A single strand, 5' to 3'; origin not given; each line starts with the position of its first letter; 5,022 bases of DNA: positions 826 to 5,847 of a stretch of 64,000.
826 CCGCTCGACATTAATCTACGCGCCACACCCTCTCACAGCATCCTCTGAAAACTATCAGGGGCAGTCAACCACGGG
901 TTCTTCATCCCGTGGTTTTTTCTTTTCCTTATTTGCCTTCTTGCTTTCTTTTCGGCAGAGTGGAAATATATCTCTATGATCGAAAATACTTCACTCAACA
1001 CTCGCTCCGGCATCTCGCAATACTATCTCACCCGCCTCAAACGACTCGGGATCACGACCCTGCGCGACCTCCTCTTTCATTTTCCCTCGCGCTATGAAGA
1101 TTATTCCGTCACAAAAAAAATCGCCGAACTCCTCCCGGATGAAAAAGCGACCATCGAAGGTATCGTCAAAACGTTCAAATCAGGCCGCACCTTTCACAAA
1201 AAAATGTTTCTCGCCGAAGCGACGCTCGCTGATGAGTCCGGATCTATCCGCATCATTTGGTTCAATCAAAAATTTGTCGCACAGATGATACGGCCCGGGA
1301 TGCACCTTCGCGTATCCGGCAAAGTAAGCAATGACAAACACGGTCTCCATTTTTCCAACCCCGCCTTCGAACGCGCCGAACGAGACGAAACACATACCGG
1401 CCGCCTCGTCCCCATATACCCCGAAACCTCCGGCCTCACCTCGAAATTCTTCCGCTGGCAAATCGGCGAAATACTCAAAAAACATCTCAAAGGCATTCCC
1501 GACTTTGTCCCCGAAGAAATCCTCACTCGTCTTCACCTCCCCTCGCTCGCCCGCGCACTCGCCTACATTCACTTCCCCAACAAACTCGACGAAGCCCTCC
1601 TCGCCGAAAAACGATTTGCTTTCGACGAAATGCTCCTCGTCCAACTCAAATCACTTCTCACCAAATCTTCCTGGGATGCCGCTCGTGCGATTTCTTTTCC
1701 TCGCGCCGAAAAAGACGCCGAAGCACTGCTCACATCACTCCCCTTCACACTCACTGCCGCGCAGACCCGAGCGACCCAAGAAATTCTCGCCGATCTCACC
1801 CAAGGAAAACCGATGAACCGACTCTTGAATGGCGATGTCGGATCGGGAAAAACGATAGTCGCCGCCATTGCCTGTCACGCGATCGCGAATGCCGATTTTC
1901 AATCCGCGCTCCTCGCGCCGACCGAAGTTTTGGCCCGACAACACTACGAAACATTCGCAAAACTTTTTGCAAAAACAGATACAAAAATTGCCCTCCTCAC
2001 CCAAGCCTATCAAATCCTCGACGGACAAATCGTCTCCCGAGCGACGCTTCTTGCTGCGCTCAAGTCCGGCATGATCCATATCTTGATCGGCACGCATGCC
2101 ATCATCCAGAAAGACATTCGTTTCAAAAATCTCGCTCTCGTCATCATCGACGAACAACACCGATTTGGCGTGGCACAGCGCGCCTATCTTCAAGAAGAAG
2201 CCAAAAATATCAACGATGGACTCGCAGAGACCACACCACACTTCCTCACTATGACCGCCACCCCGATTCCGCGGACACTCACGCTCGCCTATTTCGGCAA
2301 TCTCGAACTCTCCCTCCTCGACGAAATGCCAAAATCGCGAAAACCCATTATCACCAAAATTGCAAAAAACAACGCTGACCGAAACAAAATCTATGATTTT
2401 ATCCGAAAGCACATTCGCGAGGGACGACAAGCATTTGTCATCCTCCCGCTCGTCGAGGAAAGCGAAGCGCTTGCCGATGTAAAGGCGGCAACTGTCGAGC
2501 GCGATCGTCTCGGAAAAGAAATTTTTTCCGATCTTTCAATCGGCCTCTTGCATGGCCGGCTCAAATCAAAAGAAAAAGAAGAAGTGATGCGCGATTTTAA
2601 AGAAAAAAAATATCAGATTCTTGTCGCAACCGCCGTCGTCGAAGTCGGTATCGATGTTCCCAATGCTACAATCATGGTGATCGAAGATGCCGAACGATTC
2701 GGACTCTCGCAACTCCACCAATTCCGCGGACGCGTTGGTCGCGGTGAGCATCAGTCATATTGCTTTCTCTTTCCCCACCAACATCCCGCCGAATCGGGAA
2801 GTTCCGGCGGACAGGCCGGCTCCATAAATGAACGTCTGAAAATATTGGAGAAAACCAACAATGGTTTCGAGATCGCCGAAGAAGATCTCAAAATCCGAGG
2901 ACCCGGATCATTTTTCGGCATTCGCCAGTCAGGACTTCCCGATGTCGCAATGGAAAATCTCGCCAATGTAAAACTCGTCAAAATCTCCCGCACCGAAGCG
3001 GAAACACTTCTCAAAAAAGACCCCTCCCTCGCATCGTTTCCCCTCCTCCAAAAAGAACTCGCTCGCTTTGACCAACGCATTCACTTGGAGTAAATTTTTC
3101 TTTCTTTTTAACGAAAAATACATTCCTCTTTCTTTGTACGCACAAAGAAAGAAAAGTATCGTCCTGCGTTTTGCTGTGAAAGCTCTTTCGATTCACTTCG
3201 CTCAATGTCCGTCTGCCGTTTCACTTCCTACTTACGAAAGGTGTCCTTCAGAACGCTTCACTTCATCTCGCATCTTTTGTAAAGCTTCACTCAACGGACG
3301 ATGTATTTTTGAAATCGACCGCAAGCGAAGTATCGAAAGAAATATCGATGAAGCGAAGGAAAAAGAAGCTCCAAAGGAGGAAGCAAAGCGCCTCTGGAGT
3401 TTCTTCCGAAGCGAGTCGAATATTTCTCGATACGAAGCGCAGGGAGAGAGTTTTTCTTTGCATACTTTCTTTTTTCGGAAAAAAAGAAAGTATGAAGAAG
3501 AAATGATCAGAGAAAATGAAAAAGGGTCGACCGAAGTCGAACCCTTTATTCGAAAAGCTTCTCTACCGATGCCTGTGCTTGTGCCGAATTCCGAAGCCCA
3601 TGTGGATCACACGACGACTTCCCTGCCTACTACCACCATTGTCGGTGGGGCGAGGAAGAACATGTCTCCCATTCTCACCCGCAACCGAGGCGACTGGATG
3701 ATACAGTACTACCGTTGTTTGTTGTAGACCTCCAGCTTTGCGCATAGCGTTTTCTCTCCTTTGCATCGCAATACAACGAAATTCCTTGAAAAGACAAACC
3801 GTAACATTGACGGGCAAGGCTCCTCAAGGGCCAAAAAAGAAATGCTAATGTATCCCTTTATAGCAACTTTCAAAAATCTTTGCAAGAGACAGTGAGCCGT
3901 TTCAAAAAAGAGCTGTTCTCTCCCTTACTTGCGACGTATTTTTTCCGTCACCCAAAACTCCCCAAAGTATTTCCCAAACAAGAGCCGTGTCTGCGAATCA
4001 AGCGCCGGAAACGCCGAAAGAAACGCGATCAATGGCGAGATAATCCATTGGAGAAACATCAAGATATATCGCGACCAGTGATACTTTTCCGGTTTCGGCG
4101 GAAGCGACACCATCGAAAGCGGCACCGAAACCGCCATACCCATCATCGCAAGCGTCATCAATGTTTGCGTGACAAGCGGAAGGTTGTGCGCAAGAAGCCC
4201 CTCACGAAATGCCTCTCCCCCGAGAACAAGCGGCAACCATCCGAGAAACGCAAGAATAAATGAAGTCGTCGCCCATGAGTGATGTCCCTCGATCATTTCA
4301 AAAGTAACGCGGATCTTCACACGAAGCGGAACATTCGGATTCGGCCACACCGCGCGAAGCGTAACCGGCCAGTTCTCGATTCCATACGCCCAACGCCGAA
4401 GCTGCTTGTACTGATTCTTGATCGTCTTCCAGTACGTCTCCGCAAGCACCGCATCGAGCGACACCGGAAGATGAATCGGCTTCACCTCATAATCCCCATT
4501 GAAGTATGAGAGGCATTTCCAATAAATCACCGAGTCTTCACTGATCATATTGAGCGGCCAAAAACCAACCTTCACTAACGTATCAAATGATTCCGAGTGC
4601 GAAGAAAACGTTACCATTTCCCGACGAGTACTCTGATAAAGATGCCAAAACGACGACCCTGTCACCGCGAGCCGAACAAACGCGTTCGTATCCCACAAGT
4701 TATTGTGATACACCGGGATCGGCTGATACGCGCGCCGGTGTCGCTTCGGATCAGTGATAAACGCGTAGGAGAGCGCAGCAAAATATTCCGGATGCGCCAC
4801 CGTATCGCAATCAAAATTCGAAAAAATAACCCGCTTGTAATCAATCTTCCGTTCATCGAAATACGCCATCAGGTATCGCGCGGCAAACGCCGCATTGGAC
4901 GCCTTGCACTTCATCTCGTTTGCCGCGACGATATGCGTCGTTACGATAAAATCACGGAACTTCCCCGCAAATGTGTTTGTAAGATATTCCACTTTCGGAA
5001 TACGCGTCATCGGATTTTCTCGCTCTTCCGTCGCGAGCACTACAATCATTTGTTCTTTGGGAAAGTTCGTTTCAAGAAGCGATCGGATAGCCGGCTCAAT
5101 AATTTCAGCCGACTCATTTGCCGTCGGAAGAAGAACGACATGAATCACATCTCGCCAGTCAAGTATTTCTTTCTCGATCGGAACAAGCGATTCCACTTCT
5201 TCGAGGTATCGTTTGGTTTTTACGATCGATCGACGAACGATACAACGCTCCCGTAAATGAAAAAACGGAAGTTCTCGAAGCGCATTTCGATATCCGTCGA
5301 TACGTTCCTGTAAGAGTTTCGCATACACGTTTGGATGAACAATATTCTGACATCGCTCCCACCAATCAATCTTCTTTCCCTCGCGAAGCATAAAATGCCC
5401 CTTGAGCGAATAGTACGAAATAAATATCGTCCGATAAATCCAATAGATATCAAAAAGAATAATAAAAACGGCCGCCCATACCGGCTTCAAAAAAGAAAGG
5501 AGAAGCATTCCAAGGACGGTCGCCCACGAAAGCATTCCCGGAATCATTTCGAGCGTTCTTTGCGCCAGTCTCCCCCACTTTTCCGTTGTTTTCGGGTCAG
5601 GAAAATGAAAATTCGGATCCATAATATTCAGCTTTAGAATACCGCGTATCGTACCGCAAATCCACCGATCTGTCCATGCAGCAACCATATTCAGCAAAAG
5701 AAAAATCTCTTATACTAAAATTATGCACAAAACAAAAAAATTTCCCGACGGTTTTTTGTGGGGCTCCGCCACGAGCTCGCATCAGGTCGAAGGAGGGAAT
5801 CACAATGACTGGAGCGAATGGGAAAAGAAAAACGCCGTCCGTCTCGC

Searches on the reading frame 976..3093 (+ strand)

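Call 55: search_protein_families(library=pfam, proteins=[window:976-3093:+], max_evalue=0.001)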
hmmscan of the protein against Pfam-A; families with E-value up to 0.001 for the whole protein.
window:976-3093:+ (705 aa): 9 families
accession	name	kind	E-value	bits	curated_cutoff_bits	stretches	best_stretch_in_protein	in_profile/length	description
PF00270.35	DEAD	-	6.5e-23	81.7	26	1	262-434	3-163/167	DEAD/DEAH box helicase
PF17191.10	RecG_wedge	-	4.8e-22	78.7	23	1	21-162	16-154/162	RecG wedge domain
PF00271.37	Helicase_C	-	2.1e-19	70.2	23.5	1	475-589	9-108/110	Helicase conserved C-terminal domain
PF04851.21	ResIII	-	3.3e-13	50.3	22.5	1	258-430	3-162/164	Type III restriction enzyme, res subunit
PF19833.4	RecG_dom3_C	-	1.2e-11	44.9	26.8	1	627-687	1-63/87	ATP-dependent DNA helicase RecG, domain 3, C-terminal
PF01336.31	tRNA_anti-codon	-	1.4e-08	35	27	1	59-129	2-70/75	OB-fold nucleic acid binding domain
PF22590.2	Cas3-like_C_2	-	3.3e-05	24.5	27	1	518-590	28-104/106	CRISPR-associated nuclease/helicase Cas3, C-terminal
PF13604.12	AAA_30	-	6.3e-05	23.2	27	1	259-411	2-114/191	AAA domain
PF18766.7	SWI2_SNF2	-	0.00022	21.4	26.7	1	263-441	2-168/221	SWI2/SNF2 ATPase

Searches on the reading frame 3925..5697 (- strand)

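Call 55: search_protein_families(library=pfam, proteins=[window:3925-5697:-], max_evalue=0.001)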
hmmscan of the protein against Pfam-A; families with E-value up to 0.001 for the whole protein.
window:3925-5697:- (590 aa): 1 family
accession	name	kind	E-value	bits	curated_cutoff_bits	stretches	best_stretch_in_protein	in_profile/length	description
PF13632.12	Glyco_trans_2_3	-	3.3e-05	24.2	27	1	296-487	6-153/198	Glycosyl transferase family group 2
